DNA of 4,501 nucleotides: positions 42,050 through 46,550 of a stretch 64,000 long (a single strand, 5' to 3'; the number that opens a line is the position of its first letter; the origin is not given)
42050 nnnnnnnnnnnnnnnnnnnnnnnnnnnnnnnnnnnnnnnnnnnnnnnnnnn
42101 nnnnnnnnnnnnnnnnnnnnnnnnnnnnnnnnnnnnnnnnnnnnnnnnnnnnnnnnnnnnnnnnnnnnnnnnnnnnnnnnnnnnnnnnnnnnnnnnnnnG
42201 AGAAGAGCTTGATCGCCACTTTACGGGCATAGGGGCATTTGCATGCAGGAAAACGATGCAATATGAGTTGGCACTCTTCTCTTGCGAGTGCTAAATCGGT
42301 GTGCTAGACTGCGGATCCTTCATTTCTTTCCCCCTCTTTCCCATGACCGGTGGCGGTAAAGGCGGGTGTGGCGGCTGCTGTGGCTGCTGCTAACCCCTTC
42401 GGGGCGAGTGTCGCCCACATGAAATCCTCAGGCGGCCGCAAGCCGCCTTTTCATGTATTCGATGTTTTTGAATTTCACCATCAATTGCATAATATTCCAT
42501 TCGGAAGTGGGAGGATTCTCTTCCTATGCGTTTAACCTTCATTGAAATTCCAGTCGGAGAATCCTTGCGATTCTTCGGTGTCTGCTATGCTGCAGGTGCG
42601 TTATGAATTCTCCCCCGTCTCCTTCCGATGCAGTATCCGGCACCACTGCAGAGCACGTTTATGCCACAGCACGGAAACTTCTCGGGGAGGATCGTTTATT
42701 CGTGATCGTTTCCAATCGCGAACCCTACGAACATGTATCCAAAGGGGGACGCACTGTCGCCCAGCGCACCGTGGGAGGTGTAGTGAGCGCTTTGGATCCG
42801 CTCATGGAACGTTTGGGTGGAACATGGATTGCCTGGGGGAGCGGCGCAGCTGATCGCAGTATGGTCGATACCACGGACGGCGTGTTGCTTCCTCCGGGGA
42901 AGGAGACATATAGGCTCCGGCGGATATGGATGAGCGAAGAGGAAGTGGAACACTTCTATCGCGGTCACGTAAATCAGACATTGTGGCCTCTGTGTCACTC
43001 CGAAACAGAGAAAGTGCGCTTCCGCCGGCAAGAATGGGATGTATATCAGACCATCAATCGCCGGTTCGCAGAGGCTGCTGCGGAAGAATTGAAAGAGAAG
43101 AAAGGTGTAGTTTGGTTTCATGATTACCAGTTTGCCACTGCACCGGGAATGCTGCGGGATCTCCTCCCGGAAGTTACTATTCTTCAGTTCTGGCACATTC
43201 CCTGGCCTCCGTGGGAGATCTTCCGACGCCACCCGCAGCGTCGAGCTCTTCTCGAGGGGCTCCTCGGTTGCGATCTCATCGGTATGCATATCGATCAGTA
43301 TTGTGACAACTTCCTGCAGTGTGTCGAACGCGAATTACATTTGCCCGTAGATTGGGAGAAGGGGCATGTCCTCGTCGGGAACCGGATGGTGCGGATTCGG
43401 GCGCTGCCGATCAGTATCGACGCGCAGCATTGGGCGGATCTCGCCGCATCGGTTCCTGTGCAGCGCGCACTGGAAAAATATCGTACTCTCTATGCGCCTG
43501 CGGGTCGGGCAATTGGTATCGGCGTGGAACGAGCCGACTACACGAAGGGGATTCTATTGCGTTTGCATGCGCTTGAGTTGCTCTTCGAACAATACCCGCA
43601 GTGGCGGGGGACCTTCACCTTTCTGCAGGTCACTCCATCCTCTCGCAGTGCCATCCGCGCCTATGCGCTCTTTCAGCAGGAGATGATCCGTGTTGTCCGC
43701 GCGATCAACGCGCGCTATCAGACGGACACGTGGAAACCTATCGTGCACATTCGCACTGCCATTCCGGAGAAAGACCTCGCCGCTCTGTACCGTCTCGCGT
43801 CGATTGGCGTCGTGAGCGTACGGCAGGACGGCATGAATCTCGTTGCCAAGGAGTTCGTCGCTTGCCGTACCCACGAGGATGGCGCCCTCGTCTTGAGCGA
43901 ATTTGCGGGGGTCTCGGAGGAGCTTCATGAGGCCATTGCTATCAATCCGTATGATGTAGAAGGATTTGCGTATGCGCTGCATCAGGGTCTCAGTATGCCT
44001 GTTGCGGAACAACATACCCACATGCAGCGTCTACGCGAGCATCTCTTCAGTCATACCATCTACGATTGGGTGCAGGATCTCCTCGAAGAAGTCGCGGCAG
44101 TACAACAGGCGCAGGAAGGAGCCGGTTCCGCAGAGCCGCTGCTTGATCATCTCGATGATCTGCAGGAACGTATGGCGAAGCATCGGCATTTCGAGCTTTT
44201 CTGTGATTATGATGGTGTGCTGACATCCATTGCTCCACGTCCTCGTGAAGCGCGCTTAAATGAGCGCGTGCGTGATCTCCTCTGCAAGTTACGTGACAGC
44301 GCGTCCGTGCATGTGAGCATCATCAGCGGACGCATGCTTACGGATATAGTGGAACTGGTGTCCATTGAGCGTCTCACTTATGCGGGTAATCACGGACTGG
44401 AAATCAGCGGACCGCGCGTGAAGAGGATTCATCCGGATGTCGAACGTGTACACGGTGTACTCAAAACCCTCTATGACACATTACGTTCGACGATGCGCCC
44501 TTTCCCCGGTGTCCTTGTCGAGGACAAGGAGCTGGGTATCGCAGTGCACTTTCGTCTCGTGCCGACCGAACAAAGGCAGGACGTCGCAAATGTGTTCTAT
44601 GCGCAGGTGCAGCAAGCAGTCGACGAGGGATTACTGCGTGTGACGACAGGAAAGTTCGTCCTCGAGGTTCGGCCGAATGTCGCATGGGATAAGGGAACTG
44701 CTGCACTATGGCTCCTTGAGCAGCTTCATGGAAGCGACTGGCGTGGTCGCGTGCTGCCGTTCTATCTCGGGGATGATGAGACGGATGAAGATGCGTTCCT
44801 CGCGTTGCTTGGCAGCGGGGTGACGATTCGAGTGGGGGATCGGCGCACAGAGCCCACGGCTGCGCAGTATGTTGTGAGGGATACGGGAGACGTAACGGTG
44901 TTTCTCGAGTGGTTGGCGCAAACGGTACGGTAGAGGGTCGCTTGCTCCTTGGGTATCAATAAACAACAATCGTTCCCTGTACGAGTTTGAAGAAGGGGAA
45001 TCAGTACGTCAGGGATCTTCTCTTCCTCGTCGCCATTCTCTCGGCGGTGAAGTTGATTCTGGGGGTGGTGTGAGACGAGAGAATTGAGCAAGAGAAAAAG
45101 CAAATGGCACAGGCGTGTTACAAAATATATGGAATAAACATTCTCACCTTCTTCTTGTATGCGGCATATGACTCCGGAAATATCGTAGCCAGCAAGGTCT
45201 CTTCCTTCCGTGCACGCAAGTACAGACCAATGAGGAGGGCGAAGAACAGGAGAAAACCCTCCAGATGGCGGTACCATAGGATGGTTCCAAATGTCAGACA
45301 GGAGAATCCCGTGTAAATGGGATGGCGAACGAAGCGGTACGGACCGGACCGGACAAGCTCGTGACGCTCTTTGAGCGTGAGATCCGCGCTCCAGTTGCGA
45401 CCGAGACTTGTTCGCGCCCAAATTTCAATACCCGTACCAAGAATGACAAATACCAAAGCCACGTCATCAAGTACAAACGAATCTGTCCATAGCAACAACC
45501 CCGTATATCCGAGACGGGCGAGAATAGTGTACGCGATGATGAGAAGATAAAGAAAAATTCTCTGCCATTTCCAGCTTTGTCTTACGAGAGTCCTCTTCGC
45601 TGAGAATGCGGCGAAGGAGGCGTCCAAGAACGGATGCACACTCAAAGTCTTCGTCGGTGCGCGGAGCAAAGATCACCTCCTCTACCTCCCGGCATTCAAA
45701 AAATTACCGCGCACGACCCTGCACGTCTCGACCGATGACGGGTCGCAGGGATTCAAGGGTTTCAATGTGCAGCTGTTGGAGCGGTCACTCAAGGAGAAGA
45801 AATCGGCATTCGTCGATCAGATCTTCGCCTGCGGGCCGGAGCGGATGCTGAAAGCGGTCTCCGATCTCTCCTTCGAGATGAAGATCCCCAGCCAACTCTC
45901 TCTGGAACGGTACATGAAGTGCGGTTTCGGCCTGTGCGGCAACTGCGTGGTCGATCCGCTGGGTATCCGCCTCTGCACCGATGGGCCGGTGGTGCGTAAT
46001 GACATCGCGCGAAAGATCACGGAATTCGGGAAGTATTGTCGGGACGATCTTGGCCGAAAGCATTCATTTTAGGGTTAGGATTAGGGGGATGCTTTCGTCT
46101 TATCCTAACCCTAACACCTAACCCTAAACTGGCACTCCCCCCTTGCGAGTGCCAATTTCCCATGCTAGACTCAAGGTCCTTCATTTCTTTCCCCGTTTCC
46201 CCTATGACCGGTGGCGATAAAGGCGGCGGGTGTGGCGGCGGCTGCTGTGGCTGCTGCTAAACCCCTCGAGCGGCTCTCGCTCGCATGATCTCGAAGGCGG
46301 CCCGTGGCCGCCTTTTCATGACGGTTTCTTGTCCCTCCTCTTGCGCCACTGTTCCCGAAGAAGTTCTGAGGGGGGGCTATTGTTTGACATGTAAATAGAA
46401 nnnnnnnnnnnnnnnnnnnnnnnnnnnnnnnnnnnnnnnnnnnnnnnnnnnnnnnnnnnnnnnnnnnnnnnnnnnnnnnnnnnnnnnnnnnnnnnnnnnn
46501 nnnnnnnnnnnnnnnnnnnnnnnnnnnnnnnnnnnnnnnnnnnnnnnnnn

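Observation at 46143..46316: Second copy of the Gly/Cys mini-gene; the substitution pattern favours a translated ORF plus a conserved leader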

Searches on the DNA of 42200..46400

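Call 82: search_rna_families(source=window, start=42200, end=46400, threshold=evalue, max_evalue=1)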
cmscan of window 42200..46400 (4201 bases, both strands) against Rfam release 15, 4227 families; matches with E-value up to 1: 0.
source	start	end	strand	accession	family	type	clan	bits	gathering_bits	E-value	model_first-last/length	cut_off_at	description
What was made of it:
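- On Trans-acting small RNA: There is no Rfam hit at E up to 1 (call 82).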

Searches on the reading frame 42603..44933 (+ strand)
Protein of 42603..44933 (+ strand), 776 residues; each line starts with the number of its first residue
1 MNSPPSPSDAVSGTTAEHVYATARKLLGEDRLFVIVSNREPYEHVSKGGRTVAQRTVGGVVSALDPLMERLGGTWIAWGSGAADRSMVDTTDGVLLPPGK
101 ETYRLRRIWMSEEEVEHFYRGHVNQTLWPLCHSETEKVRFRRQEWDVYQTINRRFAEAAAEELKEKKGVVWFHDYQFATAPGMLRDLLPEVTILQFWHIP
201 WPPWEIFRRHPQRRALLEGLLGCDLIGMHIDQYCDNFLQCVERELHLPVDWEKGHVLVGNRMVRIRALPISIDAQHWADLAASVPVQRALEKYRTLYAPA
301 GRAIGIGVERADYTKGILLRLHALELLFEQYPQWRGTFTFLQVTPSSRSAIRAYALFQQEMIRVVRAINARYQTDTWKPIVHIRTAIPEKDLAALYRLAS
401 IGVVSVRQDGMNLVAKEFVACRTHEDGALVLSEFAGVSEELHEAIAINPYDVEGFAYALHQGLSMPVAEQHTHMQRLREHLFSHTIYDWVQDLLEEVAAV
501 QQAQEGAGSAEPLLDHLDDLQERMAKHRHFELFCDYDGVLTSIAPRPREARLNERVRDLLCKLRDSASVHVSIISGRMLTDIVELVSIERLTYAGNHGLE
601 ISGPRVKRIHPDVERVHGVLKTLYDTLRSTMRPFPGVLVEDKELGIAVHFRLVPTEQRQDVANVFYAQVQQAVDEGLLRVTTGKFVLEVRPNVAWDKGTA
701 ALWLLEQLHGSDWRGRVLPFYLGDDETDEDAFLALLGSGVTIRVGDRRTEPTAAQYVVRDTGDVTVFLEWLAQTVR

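Call 9: search_protein_families(library=pfam, proteins=[window:42603-44933:+])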
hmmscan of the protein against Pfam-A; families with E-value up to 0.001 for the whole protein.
window:42603-44933:+ (776 aa): 2 families
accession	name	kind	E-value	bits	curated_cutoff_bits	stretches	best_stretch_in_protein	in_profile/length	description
PF00982.27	Glyco_transf_20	-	1.9e-120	403.2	32.5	1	33-497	3-471/473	Glycosyltransferase family 20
PF02358.22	Trehalose_PPase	-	2.8e-39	135.1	27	1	533-756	1-229/235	Trehalose-phosphatase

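Call 11: find_encoding_contigs(protein=window:42603-44933:+, flank=10000, max_places=6)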
Protein window:42603-44933:+ (776 aa): 1 contig read that carries it; 1 place shown.
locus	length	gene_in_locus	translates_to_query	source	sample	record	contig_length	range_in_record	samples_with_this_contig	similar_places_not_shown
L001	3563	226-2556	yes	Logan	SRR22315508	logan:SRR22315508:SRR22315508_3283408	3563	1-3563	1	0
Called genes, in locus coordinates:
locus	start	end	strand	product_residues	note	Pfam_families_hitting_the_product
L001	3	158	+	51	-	?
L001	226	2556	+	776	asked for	PF00982:Glyco_transf_20, PF02358:Trehalose_PPase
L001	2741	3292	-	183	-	PF04191:PEMT, PF04140:ICMT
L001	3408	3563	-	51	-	?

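Call 24: find_homologous_proteins(query=window:42603-44933:+, max_evalue=1e-50)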
Query window:42603-44933:+ (776 aa): 7845 proteins with E <= 1e-50 among 8000 candidates; the best 120 are listed.
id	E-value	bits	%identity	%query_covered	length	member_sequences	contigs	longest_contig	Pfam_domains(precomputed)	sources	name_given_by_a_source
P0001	0.0e+0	1789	100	100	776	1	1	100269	PF00982.28,PF02358.23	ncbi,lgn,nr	ncbi:MAG: bifunctional alpha,alpha-trehalose-phosphate synthase (UDP-forming)/trehalose-phosphatase 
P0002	0.0e+0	1094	60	100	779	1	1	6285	PF00982.28,PF02358.23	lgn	-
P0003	0.0e+0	1064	62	95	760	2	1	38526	PF00982.28,PF02358.23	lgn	-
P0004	0.0e+0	1013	57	99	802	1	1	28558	PF00982.28,PF02358.23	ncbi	-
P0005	5.5e-298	1009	58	100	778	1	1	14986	PF00982.28,PF02358.23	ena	-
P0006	1.5e-295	1001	58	98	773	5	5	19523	PF00982.28,PF02358.23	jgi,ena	-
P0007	2.9e-295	1000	60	92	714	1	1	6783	PF00982.28,PF02358.23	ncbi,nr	ncbi:MAG TPA: trehalose-phosphatase, partial [Candidatus Peribacteria bacterium]|nr:trehalose-phosph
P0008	2.7e-292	990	56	99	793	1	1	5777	PF00982.28,PF02358.23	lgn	-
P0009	1.1e-279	948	55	98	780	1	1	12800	PF00982.28,PF02358.23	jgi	jgi:alpha,alpha-trehalose-phosphate synthase [UDP-forming]/trehalose-phosphatase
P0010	1.6e-278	944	52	96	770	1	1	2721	PF00982.28,PF02358.23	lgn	-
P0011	2.6e-268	911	53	98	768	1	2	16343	PF00982.28,PF02358.23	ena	-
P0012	3.7e-259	880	58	87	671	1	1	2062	PF00982.28,PF02358.23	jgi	jgi:trehalose-phosphatase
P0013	1.6e-254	865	51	96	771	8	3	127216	PF00982.28,PF02358.23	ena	-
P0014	7.4e-198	678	45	96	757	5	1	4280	PF00982.28,PF02358.23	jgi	jgi:trehalose 6-phosphate synthase/phosphatase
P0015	9.4e-196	671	44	96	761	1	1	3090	PF00982.28,PF02358.23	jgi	jgi:alpha,alpha-trehalose-phosphate synthase [UDP-forming]/trehalose-phosphatase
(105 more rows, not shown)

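Call 27: find_encoding_contigs(protein=P0003, flank=10000, max_places=3)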
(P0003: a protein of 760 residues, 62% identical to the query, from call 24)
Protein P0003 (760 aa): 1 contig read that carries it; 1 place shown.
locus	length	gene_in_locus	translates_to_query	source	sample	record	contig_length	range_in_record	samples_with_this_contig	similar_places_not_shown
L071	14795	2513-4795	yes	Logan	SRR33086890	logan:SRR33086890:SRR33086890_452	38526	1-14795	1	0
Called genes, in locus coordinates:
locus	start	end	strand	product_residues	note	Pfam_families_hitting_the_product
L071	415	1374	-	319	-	PF03773:ArsP_1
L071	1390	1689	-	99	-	PF01022:HTH_5, PF12840:HTH_20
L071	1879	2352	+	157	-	-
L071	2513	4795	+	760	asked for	PF00982:Glyco_transf_20, PF02358:Trehalose_PPase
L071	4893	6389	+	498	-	PF00929:RNase_T, PF27096:UvrC_M, PF27115:Cho_C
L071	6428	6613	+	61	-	-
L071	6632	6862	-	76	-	PF06803:DUF1232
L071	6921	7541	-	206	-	PF00188:CAP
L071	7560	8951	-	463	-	PF01168:Ala_racemase_N (faint), PF02784:Orn_Arg_deC_N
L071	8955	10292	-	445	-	PF02655:ATP-grasp_3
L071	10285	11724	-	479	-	-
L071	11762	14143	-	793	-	PF18130:ATPgrasp_N (faint), PF01071:GARS_A (faint), PF02655:ATP-grasp_3 (weak), PF08443:RimK (faint), PF13535:ATP-grasp_4, PF18603:LAL_C2, PF02655:ATP-grasp_3 (weak), PF07478:Dala_Dala_lig_C, +1 more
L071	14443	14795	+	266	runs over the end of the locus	PF00696:AA_kinase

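Call 28: find_encoding_contigs(protein=P0004, flank=10000, max_places=3)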
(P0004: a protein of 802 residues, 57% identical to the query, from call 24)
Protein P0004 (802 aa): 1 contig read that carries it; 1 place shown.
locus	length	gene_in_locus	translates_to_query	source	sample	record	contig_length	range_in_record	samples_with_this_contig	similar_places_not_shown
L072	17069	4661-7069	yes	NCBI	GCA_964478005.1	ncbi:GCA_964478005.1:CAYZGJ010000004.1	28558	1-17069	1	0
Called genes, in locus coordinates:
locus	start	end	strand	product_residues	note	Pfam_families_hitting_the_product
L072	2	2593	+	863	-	?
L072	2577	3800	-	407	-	PF00390:malic, PF03949:Malic_M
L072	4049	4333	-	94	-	PF05016:ParE_toxin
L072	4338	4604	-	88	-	-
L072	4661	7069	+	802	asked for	PF00982:Glyco_transf_20, PF02358:Trehalose_PPase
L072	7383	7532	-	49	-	-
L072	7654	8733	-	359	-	PF23473:LysM3_LYK4_5 (faint), PF01476:LysM, PF23446:LysM1_NFP_LYK (faint), PF01476:LysM, PF01551:Peptidase_M23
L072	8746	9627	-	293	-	PF00768:Peptidase_S11, PF13354:Beta-lactamase2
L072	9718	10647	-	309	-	-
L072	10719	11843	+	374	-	PF13439:Glyco_transf_4, PF20706:GT4-conflict (weak), PF00534:Glycos_transf_1, PF13692:Glyco_trans_1_4, PF13524:Glyco_trans_1_2 (weak)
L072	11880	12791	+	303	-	PF00389:2-Hacid_dh, PF02826:2-Hacid_dh_C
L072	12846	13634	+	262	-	PF01256:Carb_kinase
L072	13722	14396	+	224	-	PF02578:Cu-oxidase_4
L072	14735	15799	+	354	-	PF01966:HD, PF13286:HD_assoc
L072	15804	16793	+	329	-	PF00520:Ion_trans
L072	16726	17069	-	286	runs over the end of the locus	PF01551:Peptidase_M23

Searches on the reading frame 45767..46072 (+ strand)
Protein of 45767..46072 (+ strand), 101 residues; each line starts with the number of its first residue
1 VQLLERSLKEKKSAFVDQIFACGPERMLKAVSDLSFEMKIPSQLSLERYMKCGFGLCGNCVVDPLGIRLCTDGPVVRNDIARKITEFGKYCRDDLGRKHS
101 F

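Call 9: search_protein_families(library=pfam, proteins=[window:45767-46072:+])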
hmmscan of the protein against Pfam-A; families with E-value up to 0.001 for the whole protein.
window:45767-46072:+ (101 aa): 1 family
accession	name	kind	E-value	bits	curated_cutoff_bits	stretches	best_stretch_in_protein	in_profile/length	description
PF10418.14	DHODB_Fe-S_bind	-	2.1e-10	40.6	23.9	1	47-77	1-36/41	Iron-sulfur cluster binding domain of dihydroorotate dehydrogenase B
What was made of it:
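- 45609..46072 (+): Truncated pyrK paralogue (C-terminal ~155 codons, frame intact). It marks the ancestral 'after pyrK' position of copy 2. Pfam DHODB_Fe-S_bind (call 9).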
